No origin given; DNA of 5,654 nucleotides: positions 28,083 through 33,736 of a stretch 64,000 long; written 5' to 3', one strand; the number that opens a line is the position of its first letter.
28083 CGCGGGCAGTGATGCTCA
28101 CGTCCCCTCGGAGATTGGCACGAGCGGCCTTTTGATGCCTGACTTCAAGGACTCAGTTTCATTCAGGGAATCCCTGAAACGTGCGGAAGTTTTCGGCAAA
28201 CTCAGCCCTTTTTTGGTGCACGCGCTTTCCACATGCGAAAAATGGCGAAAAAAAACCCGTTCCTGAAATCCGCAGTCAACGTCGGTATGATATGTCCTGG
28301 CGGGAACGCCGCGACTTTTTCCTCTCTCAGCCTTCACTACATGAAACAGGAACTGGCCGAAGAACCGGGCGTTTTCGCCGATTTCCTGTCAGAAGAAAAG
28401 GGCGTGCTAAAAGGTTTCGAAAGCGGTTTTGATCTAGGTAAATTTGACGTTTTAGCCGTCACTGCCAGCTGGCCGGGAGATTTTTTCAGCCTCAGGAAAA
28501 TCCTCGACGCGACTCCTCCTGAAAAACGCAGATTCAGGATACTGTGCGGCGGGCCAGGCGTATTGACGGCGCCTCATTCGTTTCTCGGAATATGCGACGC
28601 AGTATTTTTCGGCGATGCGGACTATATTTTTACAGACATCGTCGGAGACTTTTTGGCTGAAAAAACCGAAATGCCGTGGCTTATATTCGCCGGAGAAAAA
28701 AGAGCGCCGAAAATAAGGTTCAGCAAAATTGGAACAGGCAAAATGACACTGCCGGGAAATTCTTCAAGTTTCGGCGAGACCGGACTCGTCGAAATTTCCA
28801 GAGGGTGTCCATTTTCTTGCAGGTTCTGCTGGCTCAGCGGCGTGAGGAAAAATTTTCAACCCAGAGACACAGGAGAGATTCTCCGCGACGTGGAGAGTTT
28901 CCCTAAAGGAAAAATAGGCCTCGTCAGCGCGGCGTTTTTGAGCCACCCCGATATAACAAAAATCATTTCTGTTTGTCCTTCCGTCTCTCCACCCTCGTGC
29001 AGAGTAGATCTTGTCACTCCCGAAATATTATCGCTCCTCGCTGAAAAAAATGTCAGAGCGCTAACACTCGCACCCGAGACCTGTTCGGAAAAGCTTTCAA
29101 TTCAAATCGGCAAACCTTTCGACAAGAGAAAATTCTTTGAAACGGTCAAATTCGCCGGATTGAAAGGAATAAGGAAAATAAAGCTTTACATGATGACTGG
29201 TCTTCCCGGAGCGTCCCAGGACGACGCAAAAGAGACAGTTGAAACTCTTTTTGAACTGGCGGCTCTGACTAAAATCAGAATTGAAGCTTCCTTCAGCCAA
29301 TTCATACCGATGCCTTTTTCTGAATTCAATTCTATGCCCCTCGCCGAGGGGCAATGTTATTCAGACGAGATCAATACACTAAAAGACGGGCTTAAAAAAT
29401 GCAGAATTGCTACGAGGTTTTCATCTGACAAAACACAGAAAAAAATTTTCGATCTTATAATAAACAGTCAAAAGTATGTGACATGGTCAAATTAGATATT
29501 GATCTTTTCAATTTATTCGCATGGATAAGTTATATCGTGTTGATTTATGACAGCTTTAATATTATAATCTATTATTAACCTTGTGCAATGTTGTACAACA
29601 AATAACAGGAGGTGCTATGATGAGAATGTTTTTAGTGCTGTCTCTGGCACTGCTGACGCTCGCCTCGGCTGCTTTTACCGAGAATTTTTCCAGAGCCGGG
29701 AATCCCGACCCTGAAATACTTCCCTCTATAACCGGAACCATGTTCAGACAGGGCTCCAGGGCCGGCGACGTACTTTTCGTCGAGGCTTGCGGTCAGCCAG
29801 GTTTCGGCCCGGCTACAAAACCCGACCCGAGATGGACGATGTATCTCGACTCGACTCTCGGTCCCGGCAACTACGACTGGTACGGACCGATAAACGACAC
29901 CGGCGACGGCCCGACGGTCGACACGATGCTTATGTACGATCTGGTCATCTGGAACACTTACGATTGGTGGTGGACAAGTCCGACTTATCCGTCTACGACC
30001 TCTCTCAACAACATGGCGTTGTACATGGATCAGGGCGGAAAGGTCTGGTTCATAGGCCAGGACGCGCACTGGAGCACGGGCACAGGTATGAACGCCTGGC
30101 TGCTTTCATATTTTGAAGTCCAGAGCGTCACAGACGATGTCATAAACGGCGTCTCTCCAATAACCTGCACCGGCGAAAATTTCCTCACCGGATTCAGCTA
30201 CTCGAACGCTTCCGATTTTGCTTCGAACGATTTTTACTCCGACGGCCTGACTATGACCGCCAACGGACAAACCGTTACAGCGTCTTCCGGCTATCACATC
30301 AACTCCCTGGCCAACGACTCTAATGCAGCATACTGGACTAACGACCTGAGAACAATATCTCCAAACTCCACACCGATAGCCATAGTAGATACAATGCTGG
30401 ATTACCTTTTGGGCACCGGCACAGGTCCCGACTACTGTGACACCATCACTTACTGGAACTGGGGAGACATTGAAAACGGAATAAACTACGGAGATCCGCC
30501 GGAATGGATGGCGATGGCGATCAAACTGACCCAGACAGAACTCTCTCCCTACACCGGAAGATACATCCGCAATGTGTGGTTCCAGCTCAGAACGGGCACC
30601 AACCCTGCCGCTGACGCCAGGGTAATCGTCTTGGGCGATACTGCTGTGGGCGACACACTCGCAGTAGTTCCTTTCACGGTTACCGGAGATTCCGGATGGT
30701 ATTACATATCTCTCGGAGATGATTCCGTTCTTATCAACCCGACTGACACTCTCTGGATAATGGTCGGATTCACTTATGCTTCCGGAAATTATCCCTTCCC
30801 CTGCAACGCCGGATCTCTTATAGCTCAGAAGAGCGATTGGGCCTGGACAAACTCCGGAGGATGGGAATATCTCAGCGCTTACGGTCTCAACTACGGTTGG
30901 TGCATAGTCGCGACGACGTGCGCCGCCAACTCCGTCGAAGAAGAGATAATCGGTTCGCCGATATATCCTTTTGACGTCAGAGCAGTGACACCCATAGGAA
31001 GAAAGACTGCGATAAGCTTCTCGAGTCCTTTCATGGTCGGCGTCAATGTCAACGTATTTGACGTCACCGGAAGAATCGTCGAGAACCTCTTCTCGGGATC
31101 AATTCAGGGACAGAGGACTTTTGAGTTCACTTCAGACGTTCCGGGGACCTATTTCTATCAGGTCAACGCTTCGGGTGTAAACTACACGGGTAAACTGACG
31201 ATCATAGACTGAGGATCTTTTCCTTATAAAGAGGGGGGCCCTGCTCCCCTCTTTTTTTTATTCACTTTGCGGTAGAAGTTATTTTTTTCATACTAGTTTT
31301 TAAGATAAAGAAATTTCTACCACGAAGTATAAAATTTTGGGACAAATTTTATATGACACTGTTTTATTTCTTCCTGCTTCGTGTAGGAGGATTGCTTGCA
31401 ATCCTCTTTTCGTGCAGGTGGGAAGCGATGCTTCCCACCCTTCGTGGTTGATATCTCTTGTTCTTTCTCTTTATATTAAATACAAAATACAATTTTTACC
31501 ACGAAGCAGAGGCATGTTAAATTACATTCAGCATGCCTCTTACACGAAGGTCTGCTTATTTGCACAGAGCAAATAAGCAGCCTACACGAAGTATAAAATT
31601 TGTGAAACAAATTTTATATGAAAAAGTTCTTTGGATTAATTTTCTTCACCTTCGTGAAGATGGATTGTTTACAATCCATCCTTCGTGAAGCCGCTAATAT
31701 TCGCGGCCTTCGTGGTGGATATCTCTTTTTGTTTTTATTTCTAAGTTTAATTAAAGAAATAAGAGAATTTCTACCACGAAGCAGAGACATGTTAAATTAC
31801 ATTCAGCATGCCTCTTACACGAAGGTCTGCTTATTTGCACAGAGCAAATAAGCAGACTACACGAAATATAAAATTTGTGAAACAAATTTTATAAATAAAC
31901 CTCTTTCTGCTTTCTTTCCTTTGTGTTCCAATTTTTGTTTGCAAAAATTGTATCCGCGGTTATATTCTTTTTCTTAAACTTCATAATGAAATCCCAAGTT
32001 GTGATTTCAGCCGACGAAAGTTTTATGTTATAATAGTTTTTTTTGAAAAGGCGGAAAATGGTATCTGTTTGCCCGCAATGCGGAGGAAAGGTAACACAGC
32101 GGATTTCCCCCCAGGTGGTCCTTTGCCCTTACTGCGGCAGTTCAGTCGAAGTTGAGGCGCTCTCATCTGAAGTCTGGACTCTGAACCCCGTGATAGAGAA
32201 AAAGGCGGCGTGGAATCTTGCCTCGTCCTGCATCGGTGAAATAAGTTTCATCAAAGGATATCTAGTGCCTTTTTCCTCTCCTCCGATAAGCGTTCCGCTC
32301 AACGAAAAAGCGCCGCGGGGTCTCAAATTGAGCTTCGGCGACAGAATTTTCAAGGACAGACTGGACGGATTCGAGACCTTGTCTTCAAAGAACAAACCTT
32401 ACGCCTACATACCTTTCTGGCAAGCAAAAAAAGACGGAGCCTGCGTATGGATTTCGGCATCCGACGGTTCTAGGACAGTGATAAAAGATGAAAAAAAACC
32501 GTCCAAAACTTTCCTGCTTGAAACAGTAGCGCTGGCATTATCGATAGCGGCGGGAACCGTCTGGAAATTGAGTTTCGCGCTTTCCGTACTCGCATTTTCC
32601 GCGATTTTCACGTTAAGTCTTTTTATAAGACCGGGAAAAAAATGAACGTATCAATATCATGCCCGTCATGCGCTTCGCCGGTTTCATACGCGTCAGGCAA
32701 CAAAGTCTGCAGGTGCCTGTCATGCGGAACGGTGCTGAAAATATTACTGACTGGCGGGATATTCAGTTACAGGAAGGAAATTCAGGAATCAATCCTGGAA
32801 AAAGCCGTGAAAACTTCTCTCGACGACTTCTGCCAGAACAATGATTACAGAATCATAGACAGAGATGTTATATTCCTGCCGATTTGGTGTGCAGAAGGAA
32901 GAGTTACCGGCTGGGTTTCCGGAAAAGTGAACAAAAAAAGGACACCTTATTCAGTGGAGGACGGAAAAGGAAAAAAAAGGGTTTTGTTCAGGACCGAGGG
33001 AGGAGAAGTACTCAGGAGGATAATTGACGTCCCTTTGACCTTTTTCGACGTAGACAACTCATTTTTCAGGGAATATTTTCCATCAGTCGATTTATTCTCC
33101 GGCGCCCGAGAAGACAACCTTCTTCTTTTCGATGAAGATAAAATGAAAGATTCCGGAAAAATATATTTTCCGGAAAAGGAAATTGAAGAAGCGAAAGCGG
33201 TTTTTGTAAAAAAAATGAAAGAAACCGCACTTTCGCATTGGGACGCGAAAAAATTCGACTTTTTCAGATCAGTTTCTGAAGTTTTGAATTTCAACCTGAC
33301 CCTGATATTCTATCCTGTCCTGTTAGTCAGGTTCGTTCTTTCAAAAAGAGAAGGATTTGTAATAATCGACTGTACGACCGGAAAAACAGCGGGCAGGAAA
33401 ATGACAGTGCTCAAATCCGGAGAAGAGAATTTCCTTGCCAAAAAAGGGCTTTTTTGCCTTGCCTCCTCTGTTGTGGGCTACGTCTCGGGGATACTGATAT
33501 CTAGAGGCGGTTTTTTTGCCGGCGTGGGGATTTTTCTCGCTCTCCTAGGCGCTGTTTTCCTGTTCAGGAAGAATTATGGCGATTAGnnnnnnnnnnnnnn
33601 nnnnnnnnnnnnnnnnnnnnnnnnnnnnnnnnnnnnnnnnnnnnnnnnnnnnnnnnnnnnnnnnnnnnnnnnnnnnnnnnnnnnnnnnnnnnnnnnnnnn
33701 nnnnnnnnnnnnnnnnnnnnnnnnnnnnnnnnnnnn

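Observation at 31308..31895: Intergenic array of thirteen hairpins, each preceded by CACGAAG, with compensatory stem changes between units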

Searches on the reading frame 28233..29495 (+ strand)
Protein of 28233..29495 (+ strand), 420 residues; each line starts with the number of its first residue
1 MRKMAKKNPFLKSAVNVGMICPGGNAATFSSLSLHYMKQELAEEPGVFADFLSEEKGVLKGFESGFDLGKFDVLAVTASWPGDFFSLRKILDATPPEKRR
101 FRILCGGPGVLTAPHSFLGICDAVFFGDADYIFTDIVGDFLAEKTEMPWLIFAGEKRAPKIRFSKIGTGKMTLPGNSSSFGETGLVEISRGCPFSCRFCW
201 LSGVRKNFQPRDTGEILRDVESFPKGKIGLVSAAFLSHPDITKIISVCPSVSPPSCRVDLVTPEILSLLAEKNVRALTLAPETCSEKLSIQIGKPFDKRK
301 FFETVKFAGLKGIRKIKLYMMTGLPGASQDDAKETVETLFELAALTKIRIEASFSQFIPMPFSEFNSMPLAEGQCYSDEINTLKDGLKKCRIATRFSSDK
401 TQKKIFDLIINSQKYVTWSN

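Call 10: search_protein_families(library=pfam, proteins=[window:28233-29495:+], max_evalue=0.01)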
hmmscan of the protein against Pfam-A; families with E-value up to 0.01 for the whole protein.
window:28233-29495:+ (420 aa): 3 families
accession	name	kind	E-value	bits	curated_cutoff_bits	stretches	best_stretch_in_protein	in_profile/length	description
PF04055.27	Radical_SAM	-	1.7e-14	54.8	29.5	1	186-338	1-165/166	Radical SAM superfamily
PF02310.24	B12-binding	-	0.00068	19.9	32.1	1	70-136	51-120/121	B12 binding domain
PF19864.5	Radical_SAM_N2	-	0.0036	17.2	29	1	52-138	31-123/151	Radical SAM proteins, N-terminal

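Call 12: find_encoding_contigs(protein=window:28233-29495:+, flank=8000, max_places=10)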
Protein window:28233-29495:+ (420 aa): no gene with exactly this product is on record in the collection.

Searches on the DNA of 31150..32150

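Call 5: search_rna_families(source=window, start=31150, end=32150, threshold=evalue, max_evalue=10)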
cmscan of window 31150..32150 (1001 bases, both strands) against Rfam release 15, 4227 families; matches with E-value up to 10: 39.
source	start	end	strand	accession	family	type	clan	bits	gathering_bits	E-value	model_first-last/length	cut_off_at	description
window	31711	31778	+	RF03313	mir-1468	Gene; miRNA;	-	25.8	95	0.019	1-86/86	no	mir-1468 microRNA precursor family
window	31587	31683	-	RF02316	TtnuHACA9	Gene; snRNA; snoRNA; HACA-box;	-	25.4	100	0.13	1-135/135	no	Tetrahymena snoRNA TtnuHACA9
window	31709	31780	+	RF00743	mir-308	Gene; miRNA;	-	23.5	60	0.026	1-63/63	no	mir-308 microRNA precursor family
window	31700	31788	+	RF04239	mir-4679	Gene; miRNA;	-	23.4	88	0.093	1-75/75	no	mir-4679 microRNA precursor family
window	31256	31334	+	RF04239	mir-4679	Gene; miRNA;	-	23.2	88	0.11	1-75/75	no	mir-4679 microRNA precursor family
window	31191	31256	+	RF01403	STnc290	Gene; sRNA;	-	22.9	60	0.22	1-65/65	no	STnc290 Hfq binding RNA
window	31192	31259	+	RF02064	STnc370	Gene; sRNA;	-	22.4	54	3.4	1-71/71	no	Enterobacterial sRNA STnc370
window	31221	31295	-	RF02029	sraA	Gene; sRNA;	-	22.2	56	0.97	1-95/95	no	sraA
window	31226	31320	-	RF04184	BTnc060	Gene; sRNA;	-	21.4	228.9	0.87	1-213/213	no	Bacteroides sRNA BTnc060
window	31239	31366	-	RF02526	SSRC34_1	Gene; sRNA;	-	20.9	64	3.5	1-128/128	no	Streptococcus sRNA SSRC34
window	31261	31338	+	RF02445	SpR14_sRNA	Gene; sRNA;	-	20.8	50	5.2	1-80/80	no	Streptococcus sRNA SpR14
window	31324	31429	-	RF01454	RCNMV_5UTR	Cis-reg;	-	19.7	75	0.73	1-123/123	no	5'UTR enhancer element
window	31196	31266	+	RF00519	suhB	Gene; sRNA;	CL00108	19.4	41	0.27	1-77/77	no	Makes More Granules Regulator RNA (mmgR)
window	31385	31447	+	RF02918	MDR-NUDIX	Cis-reg;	-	19.4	54.9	0.51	1-59/59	no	MDR-NUDIX RNA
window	31813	31868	-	RF00245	mir-19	Gene; miRNA;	CL00110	19.4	50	0.93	1-79/79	no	mir-19 microRNA precursor family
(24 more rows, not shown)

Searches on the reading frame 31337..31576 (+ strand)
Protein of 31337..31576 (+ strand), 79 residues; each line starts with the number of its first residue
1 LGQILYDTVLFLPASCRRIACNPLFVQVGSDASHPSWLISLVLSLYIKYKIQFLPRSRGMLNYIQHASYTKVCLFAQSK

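Call 10: search_protein_families(library=pfam, proteins=[window:31337-31576:+], max_evalue=0.01)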
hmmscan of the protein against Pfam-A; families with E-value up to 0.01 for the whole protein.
window:31337-31576:+ (79 aa): 0 families

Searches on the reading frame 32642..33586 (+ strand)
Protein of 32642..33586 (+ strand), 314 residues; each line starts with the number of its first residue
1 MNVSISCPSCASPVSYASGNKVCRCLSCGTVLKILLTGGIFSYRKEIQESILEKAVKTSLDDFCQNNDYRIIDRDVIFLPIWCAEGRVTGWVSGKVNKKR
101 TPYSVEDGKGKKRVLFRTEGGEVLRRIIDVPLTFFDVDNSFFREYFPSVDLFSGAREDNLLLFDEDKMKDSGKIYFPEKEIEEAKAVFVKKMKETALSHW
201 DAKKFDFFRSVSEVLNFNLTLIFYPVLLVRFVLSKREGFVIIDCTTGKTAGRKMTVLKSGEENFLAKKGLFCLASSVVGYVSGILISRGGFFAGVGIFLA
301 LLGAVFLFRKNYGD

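Call 9: find_encoding_contigs(protein=window:32642-33586:+, flank=6000, max_places=10)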
Protein window:32642-33586:+ (314 aa): 1 contig read that carries it; 1 place shown.
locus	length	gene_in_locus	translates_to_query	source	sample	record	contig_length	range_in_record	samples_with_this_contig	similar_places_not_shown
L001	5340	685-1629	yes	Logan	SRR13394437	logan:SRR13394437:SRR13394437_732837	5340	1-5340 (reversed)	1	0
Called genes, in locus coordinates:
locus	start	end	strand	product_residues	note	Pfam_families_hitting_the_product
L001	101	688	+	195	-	-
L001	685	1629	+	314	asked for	-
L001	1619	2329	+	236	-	-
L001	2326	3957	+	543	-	PF00485:PRK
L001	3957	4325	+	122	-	PF01648:ACPS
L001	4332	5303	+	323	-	PF01408:GFO_IDH_MocA, PF02826:2-Hacid_dh_C, PF02894:GFO_IDH_MocA_C (faint), PF22725:GFO_IDH_MocA_C3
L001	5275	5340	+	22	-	?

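Call 10: search_protein_families(library=pfam, proteins=[window:32642-33586:+], max_evalue=0.01)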
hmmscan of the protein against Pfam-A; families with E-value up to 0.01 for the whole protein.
window:32642-33586:+ (314 aa): 0 families

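Call 11: find_homologous_proteins(query=window:32642-33586:+, max_evalue=0.00001)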
Query window:32642-33586:+ (314 aa): 4 proteins with E <= 0.00001 among 3607 candidates.
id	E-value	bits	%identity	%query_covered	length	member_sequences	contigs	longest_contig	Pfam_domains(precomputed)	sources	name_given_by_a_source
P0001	1.0e-195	667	94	100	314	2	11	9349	-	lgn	-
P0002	1.1e-130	454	61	100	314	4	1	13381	-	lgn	-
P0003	7.1e-130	451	61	100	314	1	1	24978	-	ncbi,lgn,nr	ncbi:hypothetical protein JW890_08325 [candidate division WOR-3 bacterium]|nr:hypothetical protein [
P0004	7.5e-113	395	57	100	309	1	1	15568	-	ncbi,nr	ncbi:hypothetical protein JXA84_06750 [candidate division WOR-3 bacterium]|nr:hypothetical protein [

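Call 13: find_encoding_contigs(protein=P0001, flank=8000, max_places=10)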
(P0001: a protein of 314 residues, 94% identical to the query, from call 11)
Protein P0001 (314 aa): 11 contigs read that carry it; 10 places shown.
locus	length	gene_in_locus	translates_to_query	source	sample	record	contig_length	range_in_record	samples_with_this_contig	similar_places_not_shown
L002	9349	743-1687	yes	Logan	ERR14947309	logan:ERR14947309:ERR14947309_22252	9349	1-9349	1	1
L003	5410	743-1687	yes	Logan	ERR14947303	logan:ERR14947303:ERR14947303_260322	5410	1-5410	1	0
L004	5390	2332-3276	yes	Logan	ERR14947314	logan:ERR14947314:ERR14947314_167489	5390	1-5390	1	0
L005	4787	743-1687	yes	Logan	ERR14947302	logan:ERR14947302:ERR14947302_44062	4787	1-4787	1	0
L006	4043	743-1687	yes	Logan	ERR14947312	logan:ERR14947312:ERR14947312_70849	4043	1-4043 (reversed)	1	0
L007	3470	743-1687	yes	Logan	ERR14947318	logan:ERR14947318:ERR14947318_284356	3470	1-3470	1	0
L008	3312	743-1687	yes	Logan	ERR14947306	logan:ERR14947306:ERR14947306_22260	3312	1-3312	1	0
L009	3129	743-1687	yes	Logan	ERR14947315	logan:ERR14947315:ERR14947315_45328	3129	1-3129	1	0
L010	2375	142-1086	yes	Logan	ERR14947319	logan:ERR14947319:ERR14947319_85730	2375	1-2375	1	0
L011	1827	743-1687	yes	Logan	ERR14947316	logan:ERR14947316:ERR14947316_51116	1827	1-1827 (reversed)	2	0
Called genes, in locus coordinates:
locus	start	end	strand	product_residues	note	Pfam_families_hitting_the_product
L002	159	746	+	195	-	-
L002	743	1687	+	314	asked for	-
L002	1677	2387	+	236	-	-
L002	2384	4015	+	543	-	PF00485:PRK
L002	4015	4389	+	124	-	PF01648:ACPS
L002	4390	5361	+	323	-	PF01408:GFO_IDH_MocA, PF02826:2-Hacid_dh_C, PF02894:GFO_IDH_MocA_C (faint), PF22725:GFO_IDH_MocA_C3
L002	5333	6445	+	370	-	PF02684:LpxB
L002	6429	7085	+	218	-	PF04028:DUF374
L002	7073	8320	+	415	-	PF04413:Glycos_transf_N, PF00534:Glycos_transf_1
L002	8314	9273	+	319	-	PF02606:LpxK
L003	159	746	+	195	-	-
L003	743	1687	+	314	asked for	-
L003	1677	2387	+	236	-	-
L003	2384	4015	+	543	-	PF00485:PRK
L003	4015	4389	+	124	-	PF01648:ACPS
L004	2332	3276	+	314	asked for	-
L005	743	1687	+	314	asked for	-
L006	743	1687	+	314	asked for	-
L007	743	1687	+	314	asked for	-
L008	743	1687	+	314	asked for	-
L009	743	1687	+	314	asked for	-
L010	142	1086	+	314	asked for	-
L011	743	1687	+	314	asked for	-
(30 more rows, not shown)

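Call 14: find_encoding_contigs(protein=P0002, flank=8000, max_places=5)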
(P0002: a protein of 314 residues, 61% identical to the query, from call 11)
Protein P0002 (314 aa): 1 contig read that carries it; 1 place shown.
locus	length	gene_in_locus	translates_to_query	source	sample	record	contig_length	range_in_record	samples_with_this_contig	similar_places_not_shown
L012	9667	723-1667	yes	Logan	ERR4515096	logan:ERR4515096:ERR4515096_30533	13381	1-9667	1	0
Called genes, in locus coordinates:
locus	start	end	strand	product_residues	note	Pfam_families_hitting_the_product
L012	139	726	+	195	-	-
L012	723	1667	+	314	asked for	-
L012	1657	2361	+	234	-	-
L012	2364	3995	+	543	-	PF00485:PRK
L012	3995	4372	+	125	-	PF01648:ACPS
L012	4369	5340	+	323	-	PF01408:GFO_IDH_MocA, PF02826:2-Hacid_dh_C, PF22725:GFO_IDH_MocA_C3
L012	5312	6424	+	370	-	PF02684:LpxB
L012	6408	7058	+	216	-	PF04028:DUF374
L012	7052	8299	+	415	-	PF04413:Glycos_transf_N, PF00534:Glycos_transf_1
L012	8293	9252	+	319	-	PF02606:LpxK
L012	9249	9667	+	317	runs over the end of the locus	PF01869:BcrAD_BadFG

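Call 15: find_encoding_contigs(protein=P0003, flank=8000, max_places=5)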
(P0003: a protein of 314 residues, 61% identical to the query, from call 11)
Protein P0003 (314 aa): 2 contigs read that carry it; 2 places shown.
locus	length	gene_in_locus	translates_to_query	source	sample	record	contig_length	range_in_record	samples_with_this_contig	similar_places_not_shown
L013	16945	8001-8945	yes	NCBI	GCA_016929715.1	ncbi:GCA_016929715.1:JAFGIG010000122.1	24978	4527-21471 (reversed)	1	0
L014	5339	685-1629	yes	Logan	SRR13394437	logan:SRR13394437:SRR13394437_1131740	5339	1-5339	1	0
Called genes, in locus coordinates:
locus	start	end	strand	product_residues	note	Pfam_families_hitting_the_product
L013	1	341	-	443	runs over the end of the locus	PF01098:FTSW_RODA_SPOVE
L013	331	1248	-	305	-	PF01715:IPPT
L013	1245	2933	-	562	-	PF02518:HATPase_c (weak), PF13589:HATPase_c_3, PF01119:DNA_mis_repair, PF08676:MutL_C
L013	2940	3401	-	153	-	PF13424:TPR_12 (faint), PF14561:TPR_20 (faint), PF20308:TPR-S (weak), PF13414:TPR_11 (faint), PF13371:TPR_9 (weak), PF13432:TPR_16 (weak), PF14559:TPR_19, PF13431:TPR_17 (weak), +6 more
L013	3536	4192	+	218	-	PF13263:PHP_C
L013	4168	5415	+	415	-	PF04055:Radical_SAM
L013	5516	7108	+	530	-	-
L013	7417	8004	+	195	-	-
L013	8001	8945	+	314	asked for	-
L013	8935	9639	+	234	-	-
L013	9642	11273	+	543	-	PF00485:PRK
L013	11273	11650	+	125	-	PF01648:ACPS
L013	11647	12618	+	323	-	PF01408:GFO_IDH_MocA, PF02826:2-Hacid_dh_C, PF22725:GFO_IDH_MocA_C3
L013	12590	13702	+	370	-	PF02684:LpxB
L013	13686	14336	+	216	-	PF01553:Acyltransferase (weak), PF04028:DUF374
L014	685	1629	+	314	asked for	-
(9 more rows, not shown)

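Call 16: find_encoding_contigs(protein=P0004, flank=8000, max_places=5)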
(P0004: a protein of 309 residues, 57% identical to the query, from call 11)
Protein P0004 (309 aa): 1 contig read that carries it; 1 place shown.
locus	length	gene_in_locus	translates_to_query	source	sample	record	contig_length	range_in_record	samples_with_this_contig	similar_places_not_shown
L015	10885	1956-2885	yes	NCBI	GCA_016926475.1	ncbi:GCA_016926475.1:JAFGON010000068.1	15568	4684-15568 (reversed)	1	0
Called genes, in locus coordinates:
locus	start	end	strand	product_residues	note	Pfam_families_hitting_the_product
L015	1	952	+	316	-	PF18962:Por_Secre_tail (weak)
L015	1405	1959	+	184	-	-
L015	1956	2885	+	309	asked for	-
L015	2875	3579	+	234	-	-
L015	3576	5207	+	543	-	PF00485:PRK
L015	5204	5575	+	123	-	PF01648:ACPS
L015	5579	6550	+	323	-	PF01408:GFO_IDH_MocA, PF02826:2-Hacid_dh_C (weak), PF22725:GFO_IDH_MocA_C3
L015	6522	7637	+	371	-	PF02684:LpxB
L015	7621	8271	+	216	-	PF04028:DUF374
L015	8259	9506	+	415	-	PF04413:Glycos_transf_N, PF00534:Glycos_transf_1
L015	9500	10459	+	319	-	PF02606:LpxK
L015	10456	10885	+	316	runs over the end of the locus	PF01869:BcrAD_BadFG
